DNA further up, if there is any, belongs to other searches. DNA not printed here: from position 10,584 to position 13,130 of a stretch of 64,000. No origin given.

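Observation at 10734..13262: Minimal RiPP-like module: 60-aa Lys-rich ORF directly upstream of a B12-radical-SAM enzyme with a C-terminal PqqD/RRE domain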

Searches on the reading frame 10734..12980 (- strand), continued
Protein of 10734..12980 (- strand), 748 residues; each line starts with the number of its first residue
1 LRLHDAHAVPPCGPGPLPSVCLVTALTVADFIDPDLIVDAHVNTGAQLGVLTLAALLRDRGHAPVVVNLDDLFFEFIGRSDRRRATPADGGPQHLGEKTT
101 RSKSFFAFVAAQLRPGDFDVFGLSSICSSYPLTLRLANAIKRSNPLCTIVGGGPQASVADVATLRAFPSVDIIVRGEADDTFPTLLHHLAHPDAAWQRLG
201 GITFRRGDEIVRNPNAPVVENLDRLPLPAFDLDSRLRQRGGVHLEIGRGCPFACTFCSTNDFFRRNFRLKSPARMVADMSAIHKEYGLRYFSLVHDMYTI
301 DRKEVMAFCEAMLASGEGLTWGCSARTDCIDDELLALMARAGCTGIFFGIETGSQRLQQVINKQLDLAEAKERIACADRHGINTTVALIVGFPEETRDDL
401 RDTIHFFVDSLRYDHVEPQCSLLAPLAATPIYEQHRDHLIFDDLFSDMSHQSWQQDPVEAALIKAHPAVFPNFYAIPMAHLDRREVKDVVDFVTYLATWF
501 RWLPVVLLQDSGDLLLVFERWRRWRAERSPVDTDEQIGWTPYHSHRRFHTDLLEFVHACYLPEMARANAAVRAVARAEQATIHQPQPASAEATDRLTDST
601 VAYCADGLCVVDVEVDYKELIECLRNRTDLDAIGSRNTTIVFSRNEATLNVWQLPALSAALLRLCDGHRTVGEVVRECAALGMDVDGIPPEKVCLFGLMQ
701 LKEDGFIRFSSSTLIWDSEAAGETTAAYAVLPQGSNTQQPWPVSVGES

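Call 17: find_related_loci(query=A2, collection=genome_contigs, flank=6000)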
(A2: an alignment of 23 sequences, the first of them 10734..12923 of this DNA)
Query A2 (729 aa) in genome_contigs; peptide patterns used: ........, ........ (x = any residue, [..] = any of these).
329 stretches matched a pattern; 103 encode a relative of the query (tblastn E <= 1e-3); the best 80 are kept; 80 distinct loci.
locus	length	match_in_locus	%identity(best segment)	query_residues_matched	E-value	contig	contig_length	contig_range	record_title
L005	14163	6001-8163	69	1-723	0e+0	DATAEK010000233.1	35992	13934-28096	MAG TPA_asm: Vicinamibacterales bacterium isolate SMAG_U6775 k141_988828, whole genome shotgun sequence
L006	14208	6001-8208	66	1-728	0e+0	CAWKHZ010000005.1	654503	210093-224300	MAG: uncultured Acidobacteriota bacterium isolate MFD02840.bin.1.73 genome assembly, contig: contig_23076, whole genome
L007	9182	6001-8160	67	1-729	0e+0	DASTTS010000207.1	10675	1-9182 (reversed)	MAG TPA_asm: Pyrinomonadaceae bacterium isolate SMAG_U2312 k141_1353811, whole genome shotgun sequence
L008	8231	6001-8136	66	1-723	0e+0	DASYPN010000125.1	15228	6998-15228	MAG TPA_asm: Pyrinomonadaceae bacterium isolate SMAG_U4457 k141_1838648, whole genome shotgun sequence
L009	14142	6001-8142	67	1-723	0e+0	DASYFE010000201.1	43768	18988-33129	MAG TPA_asm: Pyrinomonadaceae bacterium isolate SMAG_U5005 k141_3369643, whole genome shotgun sequence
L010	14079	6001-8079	66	1-723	0e+0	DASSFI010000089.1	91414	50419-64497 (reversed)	MAG TPA_asm: Pyrinomonadaceae bacterium isolate SMAG_U1001 k141_2173539, whole genome shotgun sequence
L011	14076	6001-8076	67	1-723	0e+0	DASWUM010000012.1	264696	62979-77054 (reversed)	MAG TPA_asm: Pyrinomonadaceae bacterium isolate SMAG_U3603 k141_72190, whole genome shotgun sequence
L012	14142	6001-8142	65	1-723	0e+0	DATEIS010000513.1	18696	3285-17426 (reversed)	MAG TPA_asm: Pyrinomonadaceae bacterium isolate SMAG_U8844 k141_2685976, whole genome shotgun sequence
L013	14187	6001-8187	67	1-723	0e+0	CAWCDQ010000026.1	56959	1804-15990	MAG: uncultured Acidobacteriota bacterium isolate MFD03975.bin.2.34 genome assembly, contig: contig_36310, whole genome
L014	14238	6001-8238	59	1-729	0e+0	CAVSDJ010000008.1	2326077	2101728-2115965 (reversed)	MAG: Blastocatellia bacterium isolate MFD01916.bin.3.112 genome assembly, contig: contig_6494, whole genome shotgun sequ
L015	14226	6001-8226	54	1-723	0e+0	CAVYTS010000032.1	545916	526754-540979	MAG: uncultured Acidobacteriaceae bacterium isolate MFD05521.bin.1.38 genome assembly, contig: contig_5863, whole genome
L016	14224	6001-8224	55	1-723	0e+0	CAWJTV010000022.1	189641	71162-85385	MAG: uncultured Planctomycetota bacterium isolate MFD04463.bin.2.167 genome assembly, contig: contig_35302, whole genome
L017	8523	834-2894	48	1-692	0e+0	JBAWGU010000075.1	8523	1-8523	MAG: Pyrinomonadaceae bacterium isolate MFD04555_ilm_asm_bin4 k127_52291, whole genome shotgun sequence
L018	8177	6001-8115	46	1-703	0e+0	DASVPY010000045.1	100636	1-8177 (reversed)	MAG TPA_asm: Pyrinomonadaceae bacterium isolate SMAG_U3191 k141_398189, whole genome shotgun sequence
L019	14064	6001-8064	46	1-692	0e+0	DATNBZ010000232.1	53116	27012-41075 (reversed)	MAG TPA_asm: Blastocatellia bacterium isolate SMAG_U11201 k141_1811720, whole genome shotgun sequence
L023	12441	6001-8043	44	1-688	0e+0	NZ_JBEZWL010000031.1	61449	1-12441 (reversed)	Streptomyces sp. NPDC029216 NPDC029216_103_F8.ctg-0031, whole genome shotgun sequence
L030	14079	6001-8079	45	1-692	0e+0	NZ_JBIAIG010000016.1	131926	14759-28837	Streptomyces sp. NPDC005931 NPDC005931_8_H5.ctg-0016, whole genome shotgun sequence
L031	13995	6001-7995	46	1-688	0e+0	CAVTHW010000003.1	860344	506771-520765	MAG: Bryobacterales bacterium isolate MFD05942.bin.1.91 genome assembly, contig: contig_1703, whole genome shotgun seque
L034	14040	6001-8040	45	1-688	0e+0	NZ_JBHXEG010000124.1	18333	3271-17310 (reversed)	Kitasatospora sp. NPDC127060 NPDC127060_T46_G11.ctg-0124, whole genome shotgun sequence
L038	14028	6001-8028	45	1-688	0e+0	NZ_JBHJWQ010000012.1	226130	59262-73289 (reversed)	Streptomyces sp. NPDC056061 NPDC056061_T25_F3.ctg-0012, whole genome shotgun sequence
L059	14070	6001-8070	44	1-700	0e+0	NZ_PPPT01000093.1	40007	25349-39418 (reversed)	Bradyrhizobium guangdongense strain SM32 SM32_contig_94_1, whole genome shotgun sequence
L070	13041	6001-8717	41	1-715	7e-154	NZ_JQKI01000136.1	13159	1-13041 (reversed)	Edaphobacter aggregans DSM 19364 Q363DRAFT_scaffold00125.125_C, whole genome shotgun sequence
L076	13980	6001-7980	40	27-702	2e-147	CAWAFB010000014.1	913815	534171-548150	MAG: uncultured Acidobacteriaceae bacterium isolate MFD00731.bin.3.65 genome assembly, contig: contig_3673, whole genome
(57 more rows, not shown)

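Call 29: search_protein_families(library=pfam, proteins=[L070:2771-5677:+, L070:2107-2691:+, L007:4389-5513:+, L076:2440-5391:+, L031:3024-5699:+], max_evalue=0.001)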
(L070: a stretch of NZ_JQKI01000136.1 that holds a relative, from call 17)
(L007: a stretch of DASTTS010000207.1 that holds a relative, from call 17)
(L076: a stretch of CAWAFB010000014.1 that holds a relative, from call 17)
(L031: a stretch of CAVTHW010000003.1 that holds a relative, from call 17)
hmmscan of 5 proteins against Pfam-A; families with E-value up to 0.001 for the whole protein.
L070:2771-5677:+ (969 aa): 4 families
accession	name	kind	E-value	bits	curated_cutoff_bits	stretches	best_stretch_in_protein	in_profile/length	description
PF00069.31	Pkinase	-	1.8e-35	123.1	31.7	1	97-341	2-251/263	Protein kinase domain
PF07676.18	PD40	-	9e-33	112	20.9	2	394-431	2-38/38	WD40-like Beta Propeller Repeat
PF07714.23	PK_Tyr_Ser-Thr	-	3.5e-23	82.7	23.1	1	98-341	3-248/258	Protein tyrosine and serine/threonine kinase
PF17667.7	Pkinase_fungal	-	0.00036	19.8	24.1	1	201-275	288-363/387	Fungal protein kinase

L070:2107-2691:+ (195 aa): 5 families
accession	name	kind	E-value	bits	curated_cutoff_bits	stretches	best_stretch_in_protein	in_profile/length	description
PF07638.17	Sigma70_ECF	-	7.1e-63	212.3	21.1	1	11-190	2-183/185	ECF sigma factor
PF08281.18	Sigma70_r4_2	-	4.2e-10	39.6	25.7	1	144-184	12-52/54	Sigma-70, region 4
PF04545.22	Sigma70_r4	-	3.4e-08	33.3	24.1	1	144-176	6-38/50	Sigma-70, region 4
PF19889.5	DUF6362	-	0.0003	21.5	31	1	123-182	36-94/98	Domain of unknown function (DUF6362)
PF06530.18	Phage_antitermQ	-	0.00035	20.9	26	0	129-186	49-106/118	Phage antitermination protein Q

L007:4389-5513:+ (375 aa): 9 families
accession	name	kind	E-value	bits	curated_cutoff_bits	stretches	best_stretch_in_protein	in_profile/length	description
PF00158.32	Sigma54_activat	-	1.4e-69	233.5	20.2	1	43-209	1-167/168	Sigma-54 interaction domain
PF25601.1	AAA_lid_14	-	3e-23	81.9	27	1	217-295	3-81/87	AAA+ ATPase lid domain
PF14532.12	Sigma54_activ_2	-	1.7e-21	77.4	25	1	44-214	1-138/138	Sigma-54 interaction domain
PF02954.25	HTH_8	-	1.9e-13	50.3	22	1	314-354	2-42/42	Bacterial regulatory protein, Fis family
PF00004.35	AAA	-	4.1e-06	27.7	21.2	1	67-185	1-110/131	ATPase family associated with various cellular activities (AAA)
PF07728.20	AAA_5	-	3.7e-05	24.2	22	1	67-183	2-121/139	AAA domain (dynein-related subfamily)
PF13191.12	AAA_16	-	0.00018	22.5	32.6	1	43-108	2-70/167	AAA ATPase domain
PF07724.20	AAA_2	-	0.00026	21.5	27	1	65-166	4-106/166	AAA domain (Cdc48 subfamily)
PF01078.27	Mg_chelatase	-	0.00026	20.9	20.3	0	65-184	23-157/207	Magnesium chelatase, subunit ChlI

L076:2440-5391:+ (984 aa): 5 families
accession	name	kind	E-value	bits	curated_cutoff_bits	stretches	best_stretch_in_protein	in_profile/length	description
PF00069.31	Pkinase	-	5.2e-48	164.2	31.7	1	78-331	2-256/263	Protein kinase domain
PF07676.18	PD40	-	1.3e-36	124.2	20.9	3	420-456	2-37/38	WD40-like Beta Propeller Repeat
PF07714.23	PK_Tyr_Ser-Thr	-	3.2e-30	105.7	23.1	1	79-327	3-249/258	Protein tyrosine and serine/threonine kinase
PF02897.21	Peptidase_S9_N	-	0.00022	20.6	24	0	756-820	124-190/414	Prolyl oligopeptidase, N-terminal beta-propeller domain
PF25174.1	Beta-prop_THOC3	-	0.00083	18.9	305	0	804-913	51-149/272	THOC3 beta-propeller domain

L031:3024-5699:+ (892 aa): 5 families
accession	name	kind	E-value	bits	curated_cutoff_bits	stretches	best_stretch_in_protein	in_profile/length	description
PF00069.31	Pkinase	-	1.8e-51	175.5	31.7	1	11-265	3-254/263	Protein kinase domain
PF07676.18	PD40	-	4.8e-45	151.1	20.9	3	329-365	1-37/38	WD40-like Beta Propeller Repeat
PF07714.23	PK_Tyr_Ser-Thr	-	2.1e-40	139.1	23.1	1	11-264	3-250/258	Protein tyrosine and serine/threonine kinase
PF01636.29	APH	-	1.1e-08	35.6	23.2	1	121-155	160-199/239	Phosphotransferase enzyme family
PF00930.27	DPPIV_N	-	3.3e-05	23.2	22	0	330-381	36-82/354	Dipeptidyl peptidase IV (DPP IV) N-terminal region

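Call 31: search_solved_structures(query=A2, max_evalue=0.01, show_alignments=0)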
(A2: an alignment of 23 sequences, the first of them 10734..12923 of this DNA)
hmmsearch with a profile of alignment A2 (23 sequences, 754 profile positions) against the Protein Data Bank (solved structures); distinct sequences matched with E-value up to 0.01: 7.
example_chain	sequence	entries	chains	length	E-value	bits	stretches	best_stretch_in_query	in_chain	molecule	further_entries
9ccb_A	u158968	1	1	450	6.4e-23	83.9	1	150-412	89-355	Radical SAM core domain-containing protein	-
6fd2_B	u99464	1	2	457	1.5e-22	82.7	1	216-434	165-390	Putative apramycin biosynthetic oxidoreductase 4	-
9n1b_A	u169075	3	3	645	1.3e-13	53.2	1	111-258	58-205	Radical SAM protein | Radical SAM enzyme CysS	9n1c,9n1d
7kdx_A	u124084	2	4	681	1.9e-13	52.6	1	117-258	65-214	Methyltransferase TokK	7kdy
5ul2_A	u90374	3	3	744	1.1e-12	50.1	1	109-359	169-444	OxsB protein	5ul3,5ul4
4jc0_A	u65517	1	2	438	1.6e-05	26.4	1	235-415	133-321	Ribosomal protein S12 methylthiotransferase RimO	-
2qgq_A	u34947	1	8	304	3.8e-05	25.2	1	239-415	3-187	Protein TM_1862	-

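Call 32: search_protein_families(library=ncbifam, proteins=[L023:5980-8049:+, L059:5923-8082:+], max_evalue=0.01)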
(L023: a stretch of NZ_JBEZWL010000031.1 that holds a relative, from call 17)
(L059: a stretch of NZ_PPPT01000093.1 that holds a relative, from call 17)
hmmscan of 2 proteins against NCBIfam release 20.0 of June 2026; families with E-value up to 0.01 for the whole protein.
L023:5980-8049:+ (690 aa): 25 families
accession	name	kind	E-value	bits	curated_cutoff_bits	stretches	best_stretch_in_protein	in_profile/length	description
NF050148.1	rSAM_ApyD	equivalog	4e-109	365.8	750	1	38-505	25-482/645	RiPP biosynthesis radical SAM protein ApyD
TIGR02026.1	BchE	equivalog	7.4e-44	150.4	481.35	1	91-388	57-364/497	magnesium-protoporphyrin IX monomethyl ester anaerobic oxidative cyclase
TIGR04479.1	bcpD_PhpK_rSAM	subfamily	1.5e-37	129.1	600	1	114-433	128-449/504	PhpK family radical SAM P-methyltransferase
TIGR03975.1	rSAM_ocin_1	subfamily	5.1e-37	127.6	281.85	1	87-397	118-435/606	RiPP maturation radical SAM C-methyltransferase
NF038361.1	rSAM_Sden_1168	equivalog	7.3e-36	123.8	575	1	87-386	131-448/560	Sden_1168 family B12-binding radical SAM P-methyltransferase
TIGR03471.1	HpnJ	equivalog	1.6e-35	122.9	577.6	1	105-410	76-383/472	hopanoid biosynthesis associated radical SAM protein HpnJ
TIGR04014.1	B12_SAM_MJ_0865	equivalog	3.5e-33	115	360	1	111-412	52-356/434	methyl-coenzyme M reductase glutamine C-methyltransferase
TIGR04013.1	B12_SAM_MJ_1487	hypoth_equivalog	2.2e-30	105.8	251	1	94-418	40-361/382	TIGR04013 family B12-binding domain/radical SAM domain-containing protein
NF033070.1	rSAM_AprD4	equivalog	2.4e-27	95.9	500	1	212-422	188-398/456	AprD4 family radical SAM diol-dehydratase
TIGR04385.1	B12_rSAM_cofa1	equivalog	3.8e-27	95.6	450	1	37-386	19-361/438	B12 lower ligand biosynthesis radical SAM protein BzaD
TIGR04367.1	HpnR_B12_rSAM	equivalog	6.3e-27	94.2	650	1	99-369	62-333/490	hopanoid C-3 methylase HpnR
TIGR04072.2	rSAM_ladder_B12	equivalog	1e-23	83.7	360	1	115-386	88-346/443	lipid biosynthesis B12-binding/radical SAM protein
NF033712.0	B12_rSAM_KedN5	subfamily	1.5e-17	63.1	700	1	92-259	57-234/624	KedN5 family methylcobalamin-dependent radical SAM C-methyltransferase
TIGR04295.1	B12_rSAM_oligo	hypoth_equivalog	4.1e-16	58.7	400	1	113-346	86-318/422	TIGR04295 family B12-binding domain-containing radical SAM protein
TIGR04190.1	B12_SAM_Ta0216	equivalog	7e-16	57.9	500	1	114-387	97-392/554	TIGR04190 family B12-binding domain/radical SAM domain protein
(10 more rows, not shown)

L059:5923-8082:+ (720 aa): 28 families (the best 25 are shown)
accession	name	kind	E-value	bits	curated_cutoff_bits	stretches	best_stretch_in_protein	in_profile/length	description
NF050148.1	rSAM_ApyD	equivalog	1.8e-110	370.2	750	1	45-477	13-439/645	RiPP biosynthesis radical SAM protein ApyD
TIGR02026.1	BchE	equivalog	1.1e-46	159.8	481.35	1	103-429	55-388/497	magnesium-protoporphyrin IX monomethyl ester anaerobic oxidative cyclase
TIGR03471.1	HpnJ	equivalog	1.8e-36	126.1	577.6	1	113-400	70-362/472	hopanoid biosynthesis associated radical SAM protein HpnJ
TIGR03975.1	rSAM_ocin_1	subfamily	9e-36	123.5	281.85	1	96-394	113-421/606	RiPP maturation radical SAM C-methyltransferase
TIGR04479.1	bcpD_PhpK_rSAM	subfamily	2.1e-35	122.1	600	1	127-408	126-413/504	PhpK family radical SAM P-methyltransferase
NF038361.1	rSAM_Sden_1168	equivalog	1.4e-34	119.6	575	1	57-407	85-454/560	Sden_1168 family B12-binding radical SAM P-methyltransferase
TIGR04013.1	B12_SAM_MJ_1487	hypoth_equivalog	1.3e-31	109.9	251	1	105-432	36-361/382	TIGR04013 family B12-binding domain/radical SAM domain-containing protein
TIGR04014.1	B12_SAM_MJ_0865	equivalog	4e-30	105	360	1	105-424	32-354/434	methyl-coenzyme M reductase glutamine C-methyltransferase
TIGR04385.1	B12_rSAM_cofa1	equivalog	7.5e-29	101.2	450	1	56-399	19-360/438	B12 lower ligand biosynthesis radical SAM protein BzaD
TIGR04367.1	HpnR_B12_rSAM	equivalog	5e-26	91.3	650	1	105-383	54-333/490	hopanoid C-3 methylase HpnR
TIGR04072.2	rSAM_ladder_B12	equivalog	1.3e-23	83.4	360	1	124-398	82-344/443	lipid biosynthesis B12-binding/radical SAM protein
NF033070.1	rSAM_AprD4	equivalog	1.5e-23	83.4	500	1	208-424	163-386/456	AprD4 family radical SAM diol-dehydratase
TIGR04190.1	B12_SAM_Ta0216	equivalog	2.1e-17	63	500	1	29-303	4-293/554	TIGR04190 family B12-binding domain/radical SAM domain protein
NF033712.0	B12_rSAM_KedN5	subfamily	2.3e-17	62.5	700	1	109-250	60-211/624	KedN5 family methylcobalamin-dependent radical SAM C-methyltransferase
TIGR04295.1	B12_rSAM_oligo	hypoth_equivalog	3e-17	62.4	400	1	145-373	106-333/422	TIGR04295 family B12-binding domain-containing radical SAM protein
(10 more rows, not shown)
